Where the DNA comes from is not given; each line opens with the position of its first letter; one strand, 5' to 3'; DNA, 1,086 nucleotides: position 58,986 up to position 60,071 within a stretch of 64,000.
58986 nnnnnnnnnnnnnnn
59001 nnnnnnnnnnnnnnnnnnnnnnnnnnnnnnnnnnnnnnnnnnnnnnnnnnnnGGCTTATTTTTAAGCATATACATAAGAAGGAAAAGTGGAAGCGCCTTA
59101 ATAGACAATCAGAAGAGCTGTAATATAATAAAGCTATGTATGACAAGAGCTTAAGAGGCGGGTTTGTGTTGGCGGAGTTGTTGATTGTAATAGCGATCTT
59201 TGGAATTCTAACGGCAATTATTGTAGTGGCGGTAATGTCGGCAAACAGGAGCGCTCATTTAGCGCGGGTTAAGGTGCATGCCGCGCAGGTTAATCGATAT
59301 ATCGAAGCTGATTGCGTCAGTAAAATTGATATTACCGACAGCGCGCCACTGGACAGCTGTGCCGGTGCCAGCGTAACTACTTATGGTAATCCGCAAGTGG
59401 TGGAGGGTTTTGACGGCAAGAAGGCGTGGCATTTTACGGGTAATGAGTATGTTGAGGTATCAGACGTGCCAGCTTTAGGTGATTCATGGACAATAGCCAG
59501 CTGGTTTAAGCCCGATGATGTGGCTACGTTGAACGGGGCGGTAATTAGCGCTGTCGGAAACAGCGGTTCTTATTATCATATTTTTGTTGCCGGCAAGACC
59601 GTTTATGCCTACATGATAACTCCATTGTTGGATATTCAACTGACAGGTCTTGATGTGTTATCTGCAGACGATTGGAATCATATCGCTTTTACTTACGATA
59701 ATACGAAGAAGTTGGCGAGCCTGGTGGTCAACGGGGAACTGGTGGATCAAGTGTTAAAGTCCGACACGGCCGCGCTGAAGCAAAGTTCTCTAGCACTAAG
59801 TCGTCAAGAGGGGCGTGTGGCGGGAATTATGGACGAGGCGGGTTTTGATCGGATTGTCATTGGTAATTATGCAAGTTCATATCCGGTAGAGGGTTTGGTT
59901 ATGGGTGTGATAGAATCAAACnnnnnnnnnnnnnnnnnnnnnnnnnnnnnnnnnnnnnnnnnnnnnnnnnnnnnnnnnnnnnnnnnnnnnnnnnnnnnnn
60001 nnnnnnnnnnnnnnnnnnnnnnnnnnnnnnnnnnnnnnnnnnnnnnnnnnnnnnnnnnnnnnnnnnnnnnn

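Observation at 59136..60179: A pilin-like LamG protein with a PT-rich tail is a candidate glycosylation substrate inside the locus.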

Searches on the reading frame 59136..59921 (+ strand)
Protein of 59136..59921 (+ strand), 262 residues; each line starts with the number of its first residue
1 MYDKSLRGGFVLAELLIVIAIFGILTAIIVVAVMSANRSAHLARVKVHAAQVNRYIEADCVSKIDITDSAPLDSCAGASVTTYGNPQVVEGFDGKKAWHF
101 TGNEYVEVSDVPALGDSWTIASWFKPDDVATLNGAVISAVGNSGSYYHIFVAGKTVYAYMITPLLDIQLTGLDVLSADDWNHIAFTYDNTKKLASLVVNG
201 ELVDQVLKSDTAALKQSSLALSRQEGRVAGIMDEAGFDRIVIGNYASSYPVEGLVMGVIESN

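Call 17: search_protein_representatives(protein=window:59136-59921:+)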
Query: 262 residues. Proteins with E-value up to 0.001 (for the whole library): 1610; up to 1e-10: 89; up to 1e-30: 1. The best 150 are listed.
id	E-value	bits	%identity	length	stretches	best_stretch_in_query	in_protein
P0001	1.5e-166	568.4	100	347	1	1-262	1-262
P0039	5.7e-29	117.8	29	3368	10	97-215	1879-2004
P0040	1.1e-27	113.6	37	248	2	13-207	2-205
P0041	1.4e-27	113.3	30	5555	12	114-201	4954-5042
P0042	1.8e-23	99.8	33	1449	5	87-216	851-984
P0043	1.1e-22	97.2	31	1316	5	97-219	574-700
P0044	5.5e-22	94.9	31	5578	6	92-202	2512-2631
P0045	5.4e-20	88.4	33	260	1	1-206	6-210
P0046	4.4e-18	82.1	28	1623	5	61-205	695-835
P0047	1.2e-17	80.7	28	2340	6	99-223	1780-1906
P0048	1.6e-17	80.3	31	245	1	7-205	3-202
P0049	1.9e-17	80.1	35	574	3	82-207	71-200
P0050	3.0e-17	79.4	31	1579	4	68-213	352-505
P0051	4.8e-17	78.7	27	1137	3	105-215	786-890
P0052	1.3e-16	77.3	35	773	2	64-213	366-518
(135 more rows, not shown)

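Call 22: find_homologous_proteins(query=A1, max_evalue=1e-10)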
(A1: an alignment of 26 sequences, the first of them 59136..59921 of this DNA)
Query A1 (26 sequences) (262 aa, profile of the alignment): 2767 proteins with E <= 1e-10 among 8000 candidates; the best 120 are listed.
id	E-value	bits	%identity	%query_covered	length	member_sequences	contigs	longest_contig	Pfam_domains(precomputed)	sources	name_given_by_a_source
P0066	1.1e-72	263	28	94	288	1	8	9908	PF07963.18,PF13385.14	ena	-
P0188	1.9e-69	252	29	75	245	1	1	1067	PF07963.18,PF13385.14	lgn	-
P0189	7.0e-68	247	28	92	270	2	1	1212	PF07963.18,PF13385.14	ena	-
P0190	9.0e-68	247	30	74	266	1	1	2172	PF07963.18,PF13385.14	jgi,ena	-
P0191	1.4e-67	246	35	44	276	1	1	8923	PF07963.18,PF13385.14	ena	-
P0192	3.1e-67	245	26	69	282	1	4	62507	PF07963.18,PF13385.14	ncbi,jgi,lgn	-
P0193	5.1e-67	244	33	76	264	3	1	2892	PF07963.18,PF13385.14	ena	-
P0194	7.2e-66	241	29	78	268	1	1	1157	PF07963.18,PF07953.21,PF13385.14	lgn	-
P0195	3.7e-64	235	24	75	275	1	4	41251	PF07963.18,PF07953.21,PF13385.14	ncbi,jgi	-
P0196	1.3e-63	233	31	45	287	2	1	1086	PF07963.18,PF13385.14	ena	-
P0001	1.5e-63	233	100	100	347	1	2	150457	PF13385.14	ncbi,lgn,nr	ncbi:MAG: LamG-like jellyroll fold domain-containing protein [bacterium]|nr:LamG-like jellyroll fold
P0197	2.6e-63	232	26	87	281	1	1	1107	PF07963.18,PF07953.21,PF13385.14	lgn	-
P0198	6.2e-63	231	29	48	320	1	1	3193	PF13385.14,PF00054.31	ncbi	-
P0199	6.3e-63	231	25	74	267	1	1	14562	PF07963.18,PF07953.21,PF13385.14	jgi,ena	-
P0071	1.5e-61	226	28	75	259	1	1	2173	PF07963.18,PF07953.21,PF13385.14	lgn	-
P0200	2.2e-61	226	28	51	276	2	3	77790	PF07963.18,PF07953.21,PF13385.14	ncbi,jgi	-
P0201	2.5e-61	226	27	75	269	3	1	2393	PF07963.18,PF13385.14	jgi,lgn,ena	-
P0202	4.5e-61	225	25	67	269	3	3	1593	PF07963.18,PF13385.14,PF02210.32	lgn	-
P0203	5.6e-61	225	31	45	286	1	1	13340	PF07963.18,PF13385.14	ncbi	ncbi:LamG-like jellyroll fold domain-containing protein [Patescibacteria group bacterium]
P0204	2.4e-60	223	27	79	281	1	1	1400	PF07963.18,PF13385.14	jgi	-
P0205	2.6e-60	222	25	89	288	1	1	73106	PF07963.18,PF13385.14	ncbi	ncbi:MAG: LamG-like jellyroll fold domain-containing protein [bacterium]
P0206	4.7e-60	222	28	73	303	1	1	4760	PF13385.14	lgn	-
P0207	6.0e-60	221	26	75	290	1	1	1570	PF07963.18,PF13385.14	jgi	jgi:large repetitive protein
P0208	7.3e-60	221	29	74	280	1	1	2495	PF07963.18,PF07953.21,PF13385.14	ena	-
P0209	1.7e-59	220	25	87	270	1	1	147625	PF07963.18,PF13385.14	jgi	-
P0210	2.3e-59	219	26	78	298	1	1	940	PF07963.18,PF13385.14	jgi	jgi:prepilin-type N-terminal cleavage/methylation domain-containing protein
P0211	4.4e-59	218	24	81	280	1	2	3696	PF07963.18,PF07953.21,PF13385.14,PF02973.23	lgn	-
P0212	7.7e-59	218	30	67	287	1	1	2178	PF07963.18,PF13385.14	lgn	-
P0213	1.6e-58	217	23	86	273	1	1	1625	PF07963.18,PF07953.21,PF13385.14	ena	-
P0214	1.9e-58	216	29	77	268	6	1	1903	PF07963.18,PF07953.21,PF13385.14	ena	-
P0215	1.9e-58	216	23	86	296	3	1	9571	PF07963.18,PF07953.21,PF13385.14,PF02210.32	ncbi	-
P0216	1.9e-58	216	26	73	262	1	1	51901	PF13385.14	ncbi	ncbi:MAG: LamG-like jellyroll fold domain-containing protein, partial [bacterium]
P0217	2.1e-58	216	30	44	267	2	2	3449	PF07963.18,PF13385.14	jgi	jgi:prepilin-type N-terminal cleavage/methylation domain-containing protein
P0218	2.8e-58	216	26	75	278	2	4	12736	PF07963.18,PF13385.14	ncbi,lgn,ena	-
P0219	3.7e-58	215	23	86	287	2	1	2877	PF07963.18,PF07953.21,PF13385.14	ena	-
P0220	6.5e-58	215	26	74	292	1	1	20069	PF07963.18,PF13385.14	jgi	-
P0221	7.1e-58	214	27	88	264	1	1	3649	PF07963.18,PF07953.21,PF13385.14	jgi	-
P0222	9.9e-58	214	27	87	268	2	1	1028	PF07963.18,PF13385.14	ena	-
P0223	1.5e-57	213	29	39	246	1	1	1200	PF07963.18,PF13385.14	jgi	jgi:prepilin-type N-terminal cleavage/methylation domain-containing protein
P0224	1.6e-57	213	27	79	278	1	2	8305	PF07963.18,PF13385.14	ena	-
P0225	2.2e-57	213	27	81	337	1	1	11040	PF13385.14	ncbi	-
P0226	6.5e-57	211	24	98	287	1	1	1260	PF07953.21,PF13385.14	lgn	-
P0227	6.7e-57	211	28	75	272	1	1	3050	PF07963.18,PF13385.14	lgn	-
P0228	7.3e-57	211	24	94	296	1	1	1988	PF07953.21,PF13385.14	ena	-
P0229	7.6e-57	211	27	89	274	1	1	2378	PF13385.14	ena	-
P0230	8.0e-57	211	30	77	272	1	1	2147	PF07963.18,PF13385.14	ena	-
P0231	9.3e-57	211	32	47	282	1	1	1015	PF07963.18,PF13385.14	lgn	-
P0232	1.0e-56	211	36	45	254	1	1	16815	PF07963.18,PF07953.21,PF13385.14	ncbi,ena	-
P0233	2.1e-56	210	27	72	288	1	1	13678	PF07963.18,PF13385.14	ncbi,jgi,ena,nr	ncbi:prepilin-type N-terminal cleavage/methylation domain-containing protein [Patescibacteria group 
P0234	3.2e-56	209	28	95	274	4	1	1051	PF07963.18,PF13385.14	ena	-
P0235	3.8e-56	209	25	86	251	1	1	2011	PF07963.18,PF13385.14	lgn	-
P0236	3.9e-56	209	32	31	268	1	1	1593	PF07963.18,PF13385.14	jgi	jgi:trimeric autotransporter adhesin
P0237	3.9e-56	209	37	20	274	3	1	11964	PF07963.18,PF13385.14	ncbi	-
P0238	4.4e-56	209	26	75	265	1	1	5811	PF07963.18,PF07953.21,PF13385.14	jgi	-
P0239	6.2e-56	208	25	94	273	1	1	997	PF07963.18,PF13385.14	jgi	-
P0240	8.0e-56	208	25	81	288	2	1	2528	PF07963.18,PF07953.21,PF13385.14,PF02973.23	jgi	jgi:prepilin-type N-terminal cleavage/methylation domain-containing protein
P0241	9.4e-56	207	27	45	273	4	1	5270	PF07963.18,PF07953.21,PF13385.14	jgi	-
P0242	9.7e-56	207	24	77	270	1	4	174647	PF07963.18,PF07953.21,PF13385.14,PF02210.32,PF00054.31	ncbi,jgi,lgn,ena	ncbi:MAG TPA: LamG-like jellyroll fold domain-containing protein [Candidatus Paceibacterota bacteriu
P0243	1.1e-55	207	31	47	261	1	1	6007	PF07963.18,PF13385.14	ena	-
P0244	1.2e-55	207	27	69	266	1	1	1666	PF07963.18,PF13385.14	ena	-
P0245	1.6e-55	207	39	24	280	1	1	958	PF07963.18,PF13385.14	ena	-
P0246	2.1e-55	206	28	84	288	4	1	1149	PF07963.18,PF13385.14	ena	-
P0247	2.3e-55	206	26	74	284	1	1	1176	PF07963.18,PF07953.21,PF13385.14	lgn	-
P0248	2.4e-55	206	27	87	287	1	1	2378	PF13385.14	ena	-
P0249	2.9e-55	206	31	48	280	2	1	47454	PF07963.18,PF13385.14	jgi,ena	-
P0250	5.9e-55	205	34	23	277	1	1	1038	PF07963.18,PF07953.21,PF13385.14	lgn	-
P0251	7.0e-55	205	28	69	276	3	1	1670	PF07963.18,PF13385.14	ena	-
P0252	8.0e-55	204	33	47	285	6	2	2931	PF07963.18,PF07953.21,PF13385.14,PF02210.32,PF00054.31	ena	-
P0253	8.3e-55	204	32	26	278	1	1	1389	PF07963.18,PF13385.14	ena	-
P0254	1.1e-54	204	25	74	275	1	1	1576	PF07963.18,PF13385.14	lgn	-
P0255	1.1e-54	204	26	79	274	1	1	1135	PF07963.18,PF13385.14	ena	-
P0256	1.5e-54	204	27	74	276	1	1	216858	PF07963.18,PF07953.21,PF13385.14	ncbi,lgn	-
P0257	1.5e-54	204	27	74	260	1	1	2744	PF07963.18,PF13385.14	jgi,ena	-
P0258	1.5e-54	203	41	26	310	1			PF07963.18,PF13385.14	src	-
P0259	1.6e-54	203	29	74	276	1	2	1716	PF07963.18,PF07953.21,PF13385.14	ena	-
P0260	1.6e-54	203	30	45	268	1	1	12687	PF07963.18,PF13385.14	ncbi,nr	ncbi:MAG: LamG-like jellyroll fold domain-containing protein [Candidatus Daviesbacteria bacterium]|n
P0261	2.2e-54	203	27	45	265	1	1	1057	PF07963.18,PF13385.14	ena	-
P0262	2.5e-54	203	25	87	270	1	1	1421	PF07963.18,PF13385.14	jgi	jgi:prepilin-type N-terminal cleavage/methylation domain-containing protein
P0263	3.4e-54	202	27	70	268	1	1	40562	PF07963.18,PF07953.21,PF13385.14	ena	-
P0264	3.6e-54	202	30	47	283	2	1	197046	PF07963.18,PF07953.21,PF13385.14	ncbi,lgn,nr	ncbi:MAG: prepilin-type N-terminal cleavage/methylation domain-containing protein [Candidatus Paceba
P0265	3.7e-54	202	25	79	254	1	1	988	PF07963.18,PF13385.14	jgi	jgi:trimeric autotransporter adhesin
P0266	6.0e-54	202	24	82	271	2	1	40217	PF07963.18,PF13385.14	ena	-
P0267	6.4e-54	201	25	88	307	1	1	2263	PF07963.18,PF13385.14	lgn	-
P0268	6.8e-54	201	29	46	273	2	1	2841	PF07963.18,PF13385.14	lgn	-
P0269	6.9e-54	201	25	86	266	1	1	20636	PF07963.18,PF13385.14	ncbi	ncbi:MAG: LamG-like jellyroll fold domain-containing protein [bacterium]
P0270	7.3e-54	201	24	69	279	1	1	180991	PF07963.18,PF13385.14,PF02210.32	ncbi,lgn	-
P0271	7.4e-54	201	26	69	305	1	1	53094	PF13385.14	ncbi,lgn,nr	ncbi:MAG: LamG-like jellyroll fold domain-containing protein [bacterium]|nr:LamG-like jellyroll fold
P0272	7.4e-54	201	30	31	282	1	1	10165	PF07963.18,PF13385.14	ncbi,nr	ncbi:MAG: LamG-like jellyroll fold domain-containing protein [bacterium]|nr:LamG-like jellyroll fold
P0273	9.8e-54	201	27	69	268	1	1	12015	PF07963.18,PF13385.14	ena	-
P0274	1.2e-53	201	29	74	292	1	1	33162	PF07963.18,PF07953.21,PF13385.14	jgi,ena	-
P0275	1.7e-53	200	-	-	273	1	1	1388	PF07963.18,PF13385.14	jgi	jgi:prepilin-type N-terminal cleavage/methylation domain-containing protein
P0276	1.7e-53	200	27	74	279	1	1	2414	PF07963.18,PF13385.14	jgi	jgi:prepilin-type N-terminal cleavage/methylation domain-containing protein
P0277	1.9e-53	200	27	77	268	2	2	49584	PF07963.18,PF13385.14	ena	-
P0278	2.2e-53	200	57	11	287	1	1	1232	PF07963.18,PF13385.14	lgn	-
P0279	2.9e-53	199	25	89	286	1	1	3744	PF07963.18,PF13385.14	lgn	-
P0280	2.9e-53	199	22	87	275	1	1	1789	PF07963.18,PF07953.21,PF13385.14,PF02973.23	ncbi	-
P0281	3.1e-53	199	26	86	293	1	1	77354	PF07963.18,PF07953.21,PF13385.14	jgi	-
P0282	3.2e-53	199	27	75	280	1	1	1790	PF07963.18,PF13385.14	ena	-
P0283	3.4e-53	199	31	45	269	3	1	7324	PF07963.18,PF13385.14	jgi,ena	-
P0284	4.6e-53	199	28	37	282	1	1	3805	PF07963.18,PF13385.14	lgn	-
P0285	5.1e-53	199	29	67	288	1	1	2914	PF07963.18,PF13385.14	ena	-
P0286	5.4e-53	198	27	74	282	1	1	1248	PF07963.18,PF13385.14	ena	-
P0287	6.5e-53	198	24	74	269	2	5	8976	PF07963.18,PF07953.21,PF13385.14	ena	-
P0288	7.2e-53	198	27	75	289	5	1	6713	PF07963.18,PF13385.14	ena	-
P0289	7.7e-53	198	24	84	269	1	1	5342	PF07963.18,PF13385.14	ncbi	-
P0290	9.3e-53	198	29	52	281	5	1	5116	PF07963.18,PF13385.14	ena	-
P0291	9.8e-53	198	27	80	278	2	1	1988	PF07963.18,PF07953.21,PF13385.14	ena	-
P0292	1.4e-52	197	29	68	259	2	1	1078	PF07963.18,PF13385.14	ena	-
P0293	1.4e-52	197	25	92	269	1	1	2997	PF07963.18,PF13385.14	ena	-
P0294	1.7e-52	197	32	45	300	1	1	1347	PF07963.18,PF13385.14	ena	-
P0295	1.8e-52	197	28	87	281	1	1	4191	PF07963.18,PF13385.14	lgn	-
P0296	1.8e-52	197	33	19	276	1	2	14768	PF07963.18,PF13385.14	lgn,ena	-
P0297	2.4e-52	196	26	79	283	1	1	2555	PF07963.18,PF13385.14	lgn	-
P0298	2.5e-52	196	26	81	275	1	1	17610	PF07963.18,PF13385.14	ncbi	-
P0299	2.7e-52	196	23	76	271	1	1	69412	PF07963.18,PF13385.14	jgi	jgi:prepilin-type N-terminal cleavage/methylation domain-containing protein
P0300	2.7e-52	196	27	87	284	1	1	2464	PF07963.18,PF13385.14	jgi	-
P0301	2.7e-52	196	30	43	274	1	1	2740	PF07963.18,PF13385.14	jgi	jgi:prepilin-type N-terminal cleavage/methylation domain-containing protein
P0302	3.2e-52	196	25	75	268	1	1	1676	PF07963.18,PF07953.21,PF13385.14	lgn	-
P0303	3.6e-52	196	22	79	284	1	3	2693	PF07963.18,PF13385.14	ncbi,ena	-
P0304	3.7e-52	196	25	76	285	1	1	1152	PF07963.18,PF13385.14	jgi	jgi:prepilin-type N-terminal cleavage/methylation domain-containing protein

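Call 23: find_encoding_contigs(protein=P0232, flank=8000, max_places=2)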
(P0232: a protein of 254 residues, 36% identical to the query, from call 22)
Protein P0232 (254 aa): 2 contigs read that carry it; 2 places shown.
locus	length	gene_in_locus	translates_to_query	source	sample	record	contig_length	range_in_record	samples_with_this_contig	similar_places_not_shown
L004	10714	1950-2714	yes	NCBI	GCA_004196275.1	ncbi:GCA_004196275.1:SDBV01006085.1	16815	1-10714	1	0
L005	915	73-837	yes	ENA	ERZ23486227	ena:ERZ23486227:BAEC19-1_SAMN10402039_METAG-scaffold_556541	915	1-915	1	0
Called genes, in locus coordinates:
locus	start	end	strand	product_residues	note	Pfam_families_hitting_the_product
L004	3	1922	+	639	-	?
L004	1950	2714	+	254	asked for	PF07963:N_methyl, PF07953:Toxin_R_bind_N (weak), PF13385:Laminin_G_3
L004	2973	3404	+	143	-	PF02381:MraZ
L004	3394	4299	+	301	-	PF01209:Ubie_methyltran (faint), PF01795:Methyltransf_5, PF01189:Methyltr_RsmB-F (faint), PF13847:Methyltransf_31 (faint)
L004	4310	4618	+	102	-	-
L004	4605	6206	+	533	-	PF03717:PBP_dimer, PF00905:Transpeptidase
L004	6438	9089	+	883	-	PF00690:Cation_ATPase_N, PF00122:E1-E2_ATPase, PF00702:Hydrolase, PF13246:Cation_ATPase, PF00689:Cation_ATPase_C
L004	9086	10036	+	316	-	PF01699:Na_Ca_ex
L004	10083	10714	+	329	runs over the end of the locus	PF02646:RmuC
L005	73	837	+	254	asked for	PF07963:N_methyl, PF07953:Toxin_R_bind_N (weak), PF13385:Laminin_G_3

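Call 24: find_encoding_contigs(protein=P0256, flank=8000, max_places=2)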
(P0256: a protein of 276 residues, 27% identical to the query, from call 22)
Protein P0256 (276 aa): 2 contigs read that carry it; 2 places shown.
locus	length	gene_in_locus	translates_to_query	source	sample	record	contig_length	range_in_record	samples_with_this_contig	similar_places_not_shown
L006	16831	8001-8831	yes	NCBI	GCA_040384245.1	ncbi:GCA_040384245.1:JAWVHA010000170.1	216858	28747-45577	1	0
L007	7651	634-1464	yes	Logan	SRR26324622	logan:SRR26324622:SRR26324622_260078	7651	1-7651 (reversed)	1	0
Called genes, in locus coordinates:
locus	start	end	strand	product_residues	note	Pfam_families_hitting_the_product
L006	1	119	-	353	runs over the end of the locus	PF00437:T2SSE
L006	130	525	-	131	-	PF00072:Response_reg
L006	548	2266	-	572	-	PF05157:MshEN, PF00437:T2SSE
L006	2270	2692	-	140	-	-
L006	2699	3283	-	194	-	-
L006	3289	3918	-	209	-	-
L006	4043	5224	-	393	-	PF11104:PilM_2, PF14450:FtsA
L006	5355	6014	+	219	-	-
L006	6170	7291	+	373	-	PF14528:LAGLIDADG_3 (weak)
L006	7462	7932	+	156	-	PF00293:NUDIX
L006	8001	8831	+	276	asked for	PF07963:N_methyl, PF07953:Toxin_R_bind_N, PF13385:Laminin_G_3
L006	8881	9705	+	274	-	PF00730:HhH-GPD, PF00633:HHH (weak)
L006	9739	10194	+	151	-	PF13473:Cupredoxin_1 (faint)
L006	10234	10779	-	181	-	PF13428:TPR_14 (faint), PF07719:TPR_2 (faint), PF13431:TPR_17 (faint)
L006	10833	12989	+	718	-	PF17191:RecG_wedge, PF01336:tRNA_anti-codon, PF04851:ResIII, PF00270:DEAD, PF00271:Helicase_C, PF19833:RecG_dom3_C (weak)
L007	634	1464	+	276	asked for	PF07963:N_methyl, PF07953:Toxin_R_bind_N, PF13385:Laminin_G_3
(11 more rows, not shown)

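Call 25: find_encoding_contigs(protein=P0209, flank=8000, max_places=2)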
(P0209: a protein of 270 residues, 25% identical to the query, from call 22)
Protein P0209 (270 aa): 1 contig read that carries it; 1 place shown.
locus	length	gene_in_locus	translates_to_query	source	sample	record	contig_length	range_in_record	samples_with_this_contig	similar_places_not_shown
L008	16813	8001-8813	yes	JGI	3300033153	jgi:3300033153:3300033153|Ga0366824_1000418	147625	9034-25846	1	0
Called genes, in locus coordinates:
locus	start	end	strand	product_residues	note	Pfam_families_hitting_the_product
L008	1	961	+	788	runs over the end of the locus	PF13414:TPR_11 (faint), PF07719:TPR_2 (faint), PF13424:TPR_12 (faint), PF13432:TPR_16 (faint), PF00515:TPR_1 (faint), PF13181:TPR_8 (faint), PF13371:TPR_9 (faint), PF14559:TPR_19, +4 more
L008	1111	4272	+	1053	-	PF04563:RNA_pol_Rpb2_1 (weak), PF04561:RNA_pol_Rpb2_2, PF04565:RNA_pol_Rpb2_3, PF10385:RNA_pol_Rpb2_45, PF00562:RNA_pol_Rpb2_6, PF04560:RNA_pol_Rpb2_7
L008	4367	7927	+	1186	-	PF04997:RNA_pol_Rpb1_1, PF00623:RNA_pol_Rpb1_2, PF04983:RNA_pol_Rpb1_3, PF05000:RNA_pol_Rpb1_4, PF04998:RNA_pol_Rpb1_5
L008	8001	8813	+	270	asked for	PF07963:N_methyl, PF13385:Laminin_G_3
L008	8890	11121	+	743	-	PF17854:FtsK_alpha, PF01580:FtsK_SpoIIIE, PF09397:FtsK_gamma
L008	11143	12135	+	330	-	PF00154:RecA_N, PF08423:Rad51, PF06745:ATPase (weak), PF21096:RecA_C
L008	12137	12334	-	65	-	PF01084:Ribosomal_S18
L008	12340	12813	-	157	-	PF00436:SSB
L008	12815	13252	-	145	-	PF01250:Ribosomal_S6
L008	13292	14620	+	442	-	PF02878:PGM_PMM_I, PF02879:PGM_PMM_II, PF02880:PGM_PMM_III, PF00408:PGM_PMM_IV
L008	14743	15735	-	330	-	PF00579:tRNA-synt_1b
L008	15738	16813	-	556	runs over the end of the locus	PF00753:Lactamase_B, PF12706:Lactamase_B_2 (weak), PF22505:RNase_J_b_CASP, PF17770:RNase_J_C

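Call 26: search_solved_structures(query=A1, max_evalue=1, show_alignments=1)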
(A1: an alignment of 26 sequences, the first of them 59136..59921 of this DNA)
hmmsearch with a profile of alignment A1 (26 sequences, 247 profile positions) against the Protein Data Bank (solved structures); distinct sequences matched with E-value up to 1: 171 (the best 60 are shown).
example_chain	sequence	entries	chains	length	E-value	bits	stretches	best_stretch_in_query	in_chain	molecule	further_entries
4qvs_A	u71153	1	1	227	4.5e-19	72.5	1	65-246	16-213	S-layer domain-containing protein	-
5hon_A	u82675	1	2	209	8.6e-18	68.3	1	57-245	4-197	Extracellular arabinanase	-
5ho0_A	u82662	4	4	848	1.3e-17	67.7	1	29-245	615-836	Extracellular arabinanase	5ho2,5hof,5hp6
3qcw_A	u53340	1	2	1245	7.1e-17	65.3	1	103-224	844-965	Neurexin-1-alpha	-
3r05_A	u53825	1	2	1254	2.7e-16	63.4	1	103-224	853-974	Neurexin-1-alpha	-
3poy_A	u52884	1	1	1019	8.1e-15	58.6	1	102-224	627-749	Neurexin-1-alpha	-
9fyq_C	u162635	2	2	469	2.7e-12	50.3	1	48-245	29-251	Tetanus toxin heavy chain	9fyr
9egp_A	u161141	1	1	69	4.2e-12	49.7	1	3-41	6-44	Geopilin domain 1 protein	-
1d0h_A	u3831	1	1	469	5.3e-12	49.3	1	49-245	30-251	PROTEIN (TETANUS TOXIN HC)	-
3hmy_A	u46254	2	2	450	5.4e-12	49.3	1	50-245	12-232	Tetanus toxin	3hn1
1dfq_A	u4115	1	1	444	5.4e-12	49.3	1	50-245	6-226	TETANUS TOXIN HC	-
7by4_A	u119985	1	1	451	6.5e-12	49.1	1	50-245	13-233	Tetanus toxin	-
1a8d_A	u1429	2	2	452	6.5e-12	49.1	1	50-245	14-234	TETANUS NEUROTOXIN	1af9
1dll_A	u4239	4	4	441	6.6e-12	49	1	50-245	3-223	TETANUS TOXIN | Tetanus toxin (Tentoxylysin)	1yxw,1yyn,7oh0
1fv2_A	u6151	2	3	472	7.3e-12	48.9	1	50-245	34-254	TETANUS TOXIN HEAVY CHAIN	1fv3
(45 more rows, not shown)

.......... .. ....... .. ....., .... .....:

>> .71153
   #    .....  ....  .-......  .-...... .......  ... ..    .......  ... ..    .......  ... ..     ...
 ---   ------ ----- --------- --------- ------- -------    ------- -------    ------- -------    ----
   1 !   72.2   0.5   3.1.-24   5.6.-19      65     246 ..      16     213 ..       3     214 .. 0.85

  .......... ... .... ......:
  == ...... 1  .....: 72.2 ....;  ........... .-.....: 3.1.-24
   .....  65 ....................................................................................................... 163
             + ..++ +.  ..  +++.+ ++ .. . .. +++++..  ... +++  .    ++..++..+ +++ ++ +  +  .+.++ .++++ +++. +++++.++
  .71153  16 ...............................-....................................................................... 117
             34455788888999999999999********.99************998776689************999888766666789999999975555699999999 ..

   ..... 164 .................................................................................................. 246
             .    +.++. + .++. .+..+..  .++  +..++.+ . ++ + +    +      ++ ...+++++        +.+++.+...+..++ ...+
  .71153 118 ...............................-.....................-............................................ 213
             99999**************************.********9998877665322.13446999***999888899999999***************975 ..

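Call 53: find_encoding_contigs(protein=P0242, flank=6000, max_places=1)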
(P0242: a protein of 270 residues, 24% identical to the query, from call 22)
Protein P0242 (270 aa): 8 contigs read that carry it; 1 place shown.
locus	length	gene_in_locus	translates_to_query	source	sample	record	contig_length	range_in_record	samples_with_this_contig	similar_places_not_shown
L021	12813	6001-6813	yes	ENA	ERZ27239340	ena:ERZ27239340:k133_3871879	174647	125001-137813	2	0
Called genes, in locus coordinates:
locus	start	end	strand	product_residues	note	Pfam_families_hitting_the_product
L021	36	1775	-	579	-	PF07973:tRNA_SAD (faint), PF00587:tRNA-synt_2b, PF03129:HGTP_anticodon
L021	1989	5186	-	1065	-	PF02811:PHP, PF07733:DNA_pol3_alpha, PF17657:DNA_pol3_finger, PF14579:HHH_6, PF01336:tRNA_anti-codon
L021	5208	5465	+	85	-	-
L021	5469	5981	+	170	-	PF07963:N_methyl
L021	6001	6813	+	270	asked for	PF07963:N_methyl, PF07953:Toxin_R_bind_N (weak), PF13385:Laminin_G_3, PF00054:Laminin_G_1 (weak), PF02210:Laminin_G_2 (weak)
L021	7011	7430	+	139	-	PF01351:RNase_HII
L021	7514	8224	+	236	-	-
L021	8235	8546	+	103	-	PF01783:Ribosomal_L32p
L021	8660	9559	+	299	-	PF01029:NusB, PF00293:NUDIX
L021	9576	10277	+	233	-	PF22935:RM44_endonuclase, PF14622:Ribonucleas_3_3, PF00636:Ribonuclease_3, PF00035:dsrm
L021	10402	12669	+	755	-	PF00005:ABC_tran (faint), PF02463:SMC_N, PF13175:AAA_15, PF13476:AAA_23, PF13304:AAA_21 (weak)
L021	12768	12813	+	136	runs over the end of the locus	-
